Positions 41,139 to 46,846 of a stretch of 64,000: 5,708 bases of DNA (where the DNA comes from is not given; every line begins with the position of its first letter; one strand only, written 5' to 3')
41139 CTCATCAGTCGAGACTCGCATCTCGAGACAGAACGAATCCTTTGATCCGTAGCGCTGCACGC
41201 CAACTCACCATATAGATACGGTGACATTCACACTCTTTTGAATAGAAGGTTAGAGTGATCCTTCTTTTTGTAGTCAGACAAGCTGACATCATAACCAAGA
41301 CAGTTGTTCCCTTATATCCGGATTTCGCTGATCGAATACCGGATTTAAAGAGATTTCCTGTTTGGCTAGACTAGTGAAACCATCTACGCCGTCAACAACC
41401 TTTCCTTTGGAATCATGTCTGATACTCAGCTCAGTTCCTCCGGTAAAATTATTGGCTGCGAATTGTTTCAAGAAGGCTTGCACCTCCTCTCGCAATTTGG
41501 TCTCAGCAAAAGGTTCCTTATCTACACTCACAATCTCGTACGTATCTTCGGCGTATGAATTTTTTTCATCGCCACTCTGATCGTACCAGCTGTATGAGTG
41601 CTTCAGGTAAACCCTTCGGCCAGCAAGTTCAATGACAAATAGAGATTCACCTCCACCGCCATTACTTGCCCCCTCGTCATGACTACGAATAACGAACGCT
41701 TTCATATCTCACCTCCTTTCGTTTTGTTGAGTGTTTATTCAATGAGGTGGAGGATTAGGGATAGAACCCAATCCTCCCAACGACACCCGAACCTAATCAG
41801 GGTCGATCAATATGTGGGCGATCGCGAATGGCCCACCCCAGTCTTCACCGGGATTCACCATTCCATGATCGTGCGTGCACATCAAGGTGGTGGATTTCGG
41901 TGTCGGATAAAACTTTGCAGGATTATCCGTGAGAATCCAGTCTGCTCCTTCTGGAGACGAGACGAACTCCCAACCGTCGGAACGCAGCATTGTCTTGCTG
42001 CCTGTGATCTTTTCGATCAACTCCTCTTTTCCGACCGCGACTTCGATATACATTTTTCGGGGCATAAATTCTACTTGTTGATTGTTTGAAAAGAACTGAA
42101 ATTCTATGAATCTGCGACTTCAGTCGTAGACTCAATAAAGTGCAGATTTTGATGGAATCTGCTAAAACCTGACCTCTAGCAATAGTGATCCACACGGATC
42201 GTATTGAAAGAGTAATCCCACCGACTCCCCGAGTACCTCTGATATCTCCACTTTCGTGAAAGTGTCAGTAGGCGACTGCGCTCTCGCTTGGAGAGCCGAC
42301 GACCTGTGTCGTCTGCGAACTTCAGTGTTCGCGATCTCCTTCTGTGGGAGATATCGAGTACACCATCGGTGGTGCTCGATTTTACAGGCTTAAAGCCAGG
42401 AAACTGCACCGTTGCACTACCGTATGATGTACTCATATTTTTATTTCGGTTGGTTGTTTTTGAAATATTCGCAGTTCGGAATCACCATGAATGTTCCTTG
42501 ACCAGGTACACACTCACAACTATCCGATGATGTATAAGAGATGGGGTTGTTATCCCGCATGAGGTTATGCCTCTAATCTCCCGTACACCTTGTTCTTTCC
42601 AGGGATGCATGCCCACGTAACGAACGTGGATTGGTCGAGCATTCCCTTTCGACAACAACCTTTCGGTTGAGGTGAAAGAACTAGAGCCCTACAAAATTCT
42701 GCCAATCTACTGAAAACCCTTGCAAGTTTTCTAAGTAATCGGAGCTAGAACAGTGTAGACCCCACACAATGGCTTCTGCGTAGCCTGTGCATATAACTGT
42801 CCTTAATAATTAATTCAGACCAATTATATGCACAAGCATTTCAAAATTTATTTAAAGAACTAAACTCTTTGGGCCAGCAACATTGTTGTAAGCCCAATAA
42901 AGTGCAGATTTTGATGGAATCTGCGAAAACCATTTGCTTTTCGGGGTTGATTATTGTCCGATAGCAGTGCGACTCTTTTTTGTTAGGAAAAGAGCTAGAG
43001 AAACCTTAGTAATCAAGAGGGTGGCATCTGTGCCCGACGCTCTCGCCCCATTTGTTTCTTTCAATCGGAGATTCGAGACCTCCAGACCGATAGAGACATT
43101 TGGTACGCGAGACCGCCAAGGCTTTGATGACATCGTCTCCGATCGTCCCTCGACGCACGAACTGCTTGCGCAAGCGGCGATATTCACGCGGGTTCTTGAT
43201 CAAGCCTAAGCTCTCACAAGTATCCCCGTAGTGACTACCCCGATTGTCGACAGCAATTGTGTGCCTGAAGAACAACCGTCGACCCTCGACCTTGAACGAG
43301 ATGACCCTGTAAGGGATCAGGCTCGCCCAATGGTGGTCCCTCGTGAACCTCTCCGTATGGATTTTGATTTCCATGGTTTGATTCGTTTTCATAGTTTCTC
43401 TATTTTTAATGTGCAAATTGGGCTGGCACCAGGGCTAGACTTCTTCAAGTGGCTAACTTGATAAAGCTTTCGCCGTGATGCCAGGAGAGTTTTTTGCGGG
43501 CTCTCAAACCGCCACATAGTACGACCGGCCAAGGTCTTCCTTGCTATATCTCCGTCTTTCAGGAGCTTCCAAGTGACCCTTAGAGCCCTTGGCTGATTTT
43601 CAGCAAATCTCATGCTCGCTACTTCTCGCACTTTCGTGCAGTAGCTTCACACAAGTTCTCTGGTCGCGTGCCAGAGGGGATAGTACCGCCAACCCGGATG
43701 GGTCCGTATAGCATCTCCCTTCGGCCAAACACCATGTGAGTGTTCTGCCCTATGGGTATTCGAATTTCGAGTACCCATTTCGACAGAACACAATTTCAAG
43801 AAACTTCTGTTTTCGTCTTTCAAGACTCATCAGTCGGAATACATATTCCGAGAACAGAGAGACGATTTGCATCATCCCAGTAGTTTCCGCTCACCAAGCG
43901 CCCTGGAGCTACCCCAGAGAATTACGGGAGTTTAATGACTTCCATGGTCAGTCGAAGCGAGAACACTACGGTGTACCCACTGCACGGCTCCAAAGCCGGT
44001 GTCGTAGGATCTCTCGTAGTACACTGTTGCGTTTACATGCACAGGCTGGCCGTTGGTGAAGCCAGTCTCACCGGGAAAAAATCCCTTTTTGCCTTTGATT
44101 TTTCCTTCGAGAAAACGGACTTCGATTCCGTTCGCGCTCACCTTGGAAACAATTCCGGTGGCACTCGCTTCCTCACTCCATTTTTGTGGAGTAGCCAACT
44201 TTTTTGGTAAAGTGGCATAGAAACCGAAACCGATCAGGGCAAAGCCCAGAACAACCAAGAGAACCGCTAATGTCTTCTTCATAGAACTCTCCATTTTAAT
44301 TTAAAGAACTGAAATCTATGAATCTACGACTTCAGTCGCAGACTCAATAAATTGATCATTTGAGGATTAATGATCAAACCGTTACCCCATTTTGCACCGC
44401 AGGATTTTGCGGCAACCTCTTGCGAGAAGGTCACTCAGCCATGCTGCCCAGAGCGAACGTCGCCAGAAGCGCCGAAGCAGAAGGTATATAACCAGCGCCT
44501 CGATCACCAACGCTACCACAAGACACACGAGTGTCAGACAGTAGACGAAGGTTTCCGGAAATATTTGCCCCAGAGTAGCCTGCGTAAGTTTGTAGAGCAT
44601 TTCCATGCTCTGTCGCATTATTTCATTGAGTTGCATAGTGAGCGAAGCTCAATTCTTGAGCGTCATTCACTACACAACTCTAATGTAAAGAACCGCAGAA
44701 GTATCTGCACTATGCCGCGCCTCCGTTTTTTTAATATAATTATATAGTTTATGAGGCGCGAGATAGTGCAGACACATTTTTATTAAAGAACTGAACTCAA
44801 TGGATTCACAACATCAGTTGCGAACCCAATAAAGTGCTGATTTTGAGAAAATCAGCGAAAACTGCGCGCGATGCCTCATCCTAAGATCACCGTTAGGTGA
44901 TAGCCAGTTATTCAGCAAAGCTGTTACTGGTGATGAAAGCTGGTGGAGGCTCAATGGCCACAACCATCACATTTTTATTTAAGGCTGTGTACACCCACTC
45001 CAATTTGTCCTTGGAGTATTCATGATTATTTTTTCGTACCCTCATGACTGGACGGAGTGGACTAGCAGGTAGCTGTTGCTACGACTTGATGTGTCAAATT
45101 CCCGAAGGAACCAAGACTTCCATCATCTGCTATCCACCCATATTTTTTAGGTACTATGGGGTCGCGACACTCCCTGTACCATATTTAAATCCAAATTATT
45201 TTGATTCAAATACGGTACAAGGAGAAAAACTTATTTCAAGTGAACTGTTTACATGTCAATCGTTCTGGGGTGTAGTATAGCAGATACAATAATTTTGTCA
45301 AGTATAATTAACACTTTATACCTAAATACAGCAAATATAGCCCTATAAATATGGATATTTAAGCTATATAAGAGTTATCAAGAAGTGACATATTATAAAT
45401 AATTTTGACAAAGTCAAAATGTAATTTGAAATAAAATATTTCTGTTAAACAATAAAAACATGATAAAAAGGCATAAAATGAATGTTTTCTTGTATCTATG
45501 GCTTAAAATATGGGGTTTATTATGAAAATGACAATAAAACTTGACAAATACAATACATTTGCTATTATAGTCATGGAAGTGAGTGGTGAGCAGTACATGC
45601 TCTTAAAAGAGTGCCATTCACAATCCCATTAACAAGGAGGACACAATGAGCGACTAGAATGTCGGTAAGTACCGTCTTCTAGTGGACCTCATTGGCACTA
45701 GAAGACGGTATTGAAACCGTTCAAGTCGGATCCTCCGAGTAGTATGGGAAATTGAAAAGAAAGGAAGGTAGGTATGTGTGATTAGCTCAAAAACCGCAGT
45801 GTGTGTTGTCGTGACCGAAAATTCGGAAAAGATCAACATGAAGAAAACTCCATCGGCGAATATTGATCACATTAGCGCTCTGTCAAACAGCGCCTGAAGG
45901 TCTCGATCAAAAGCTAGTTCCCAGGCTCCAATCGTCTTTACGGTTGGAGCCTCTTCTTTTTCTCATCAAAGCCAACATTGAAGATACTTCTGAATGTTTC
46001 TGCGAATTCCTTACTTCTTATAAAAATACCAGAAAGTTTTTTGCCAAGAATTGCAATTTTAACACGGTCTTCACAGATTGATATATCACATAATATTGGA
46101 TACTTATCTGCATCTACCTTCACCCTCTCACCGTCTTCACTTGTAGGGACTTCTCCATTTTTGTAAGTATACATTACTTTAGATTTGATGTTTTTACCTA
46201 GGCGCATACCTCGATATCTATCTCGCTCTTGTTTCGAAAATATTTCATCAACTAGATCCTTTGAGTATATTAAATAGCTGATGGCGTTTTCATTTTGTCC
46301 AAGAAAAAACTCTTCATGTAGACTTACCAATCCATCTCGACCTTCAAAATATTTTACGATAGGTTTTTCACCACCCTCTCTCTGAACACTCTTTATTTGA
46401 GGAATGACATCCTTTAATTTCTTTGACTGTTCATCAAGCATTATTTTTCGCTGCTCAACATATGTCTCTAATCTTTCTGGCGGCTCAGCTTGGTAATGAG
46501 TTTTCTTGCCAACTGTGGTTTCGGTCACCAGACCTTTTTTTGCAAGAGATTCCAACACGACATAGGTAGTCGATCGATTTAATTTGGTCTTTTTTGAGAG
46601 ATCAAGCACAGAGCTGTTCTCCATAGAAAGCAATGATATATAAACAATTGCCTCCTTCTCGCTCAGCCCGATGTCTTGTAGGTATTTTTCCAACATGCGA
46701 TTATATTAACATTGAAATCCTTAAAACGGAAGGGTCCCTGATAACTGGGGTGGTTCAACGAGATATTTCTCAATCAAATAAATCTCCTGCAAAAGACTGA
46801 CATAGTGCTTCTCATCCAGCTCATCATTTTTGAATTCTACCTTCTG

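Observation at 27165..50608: Integrative element inserted in the 3' end of gap with three versions of the gene terminus (tandem accretion)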

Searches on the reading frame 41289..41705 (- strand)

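Call 14: search_protein_families(library=pfam, proteins=[window:41289-41705:-], max_evalue=0.01)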
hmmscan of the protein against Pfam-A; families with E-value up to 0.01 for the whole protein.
window:41289-41705:- (138 aa): 1 family
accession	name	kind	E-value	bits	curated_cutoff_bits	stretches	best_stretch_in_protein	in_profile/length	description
PF04634.17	YezG-like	-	0.0071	17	21.7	1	37-103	36-104/146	Immunity protein YezG-like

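Call 38: search_protein_families(library=phrogs, proteins=[window:41289-41705:-], max_evalue=0.001)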
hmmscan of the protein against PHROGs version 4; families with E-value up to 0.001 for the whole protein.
window:41289-41705:- (138 aa): 0 families

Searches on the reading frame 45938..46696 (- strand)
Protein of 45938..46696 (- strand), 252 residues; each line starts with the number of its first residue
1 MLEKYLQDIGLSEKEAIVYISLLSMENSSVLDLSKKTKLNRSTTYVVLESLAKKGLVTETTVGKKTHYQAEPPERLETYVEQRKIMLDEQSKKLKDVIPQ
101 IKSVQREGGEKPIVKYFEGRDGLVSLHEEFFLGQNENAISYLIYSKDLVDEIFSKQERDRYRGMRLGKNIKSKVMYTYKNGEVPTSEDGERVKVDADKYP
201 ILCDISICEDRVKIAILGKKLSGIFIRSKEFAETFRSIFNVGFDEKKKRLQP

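Call 14: search_protein_families(library=pfam, proteins=[window:45938-46696:-], max_evalue=0.01)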
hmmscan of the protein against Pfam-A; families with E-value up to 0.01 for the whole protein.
window:45938-46696:- (252 aa): 5 families
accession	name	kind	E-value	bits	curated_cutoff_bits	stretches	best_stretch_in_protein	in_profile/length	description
PF01978.25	TrmB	-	1.9e-15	56.9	25.6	1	6-74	1-68/68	Sugar-specific transcriptional regulator TrmB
PF24033.1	DUF7342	-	7.2e-05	23.2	31.6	1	25-106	15-94/150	Family of unknown function (DUF7342)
PF03965.22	Penicillinase_R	-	8.1e-05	23.4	22.6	1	32-74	26-68/115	Penicillinase repressor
PF21248.3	SoFic-like_C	-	0.0045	17.6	27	0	33-68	36-71/76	Protein adenylyltransferase SoFic-like, C-terminal domain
PF09339.16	HTH_IclR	-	0.008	16.4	22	0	29-58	20-49/52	IclR helix-turn-helix domain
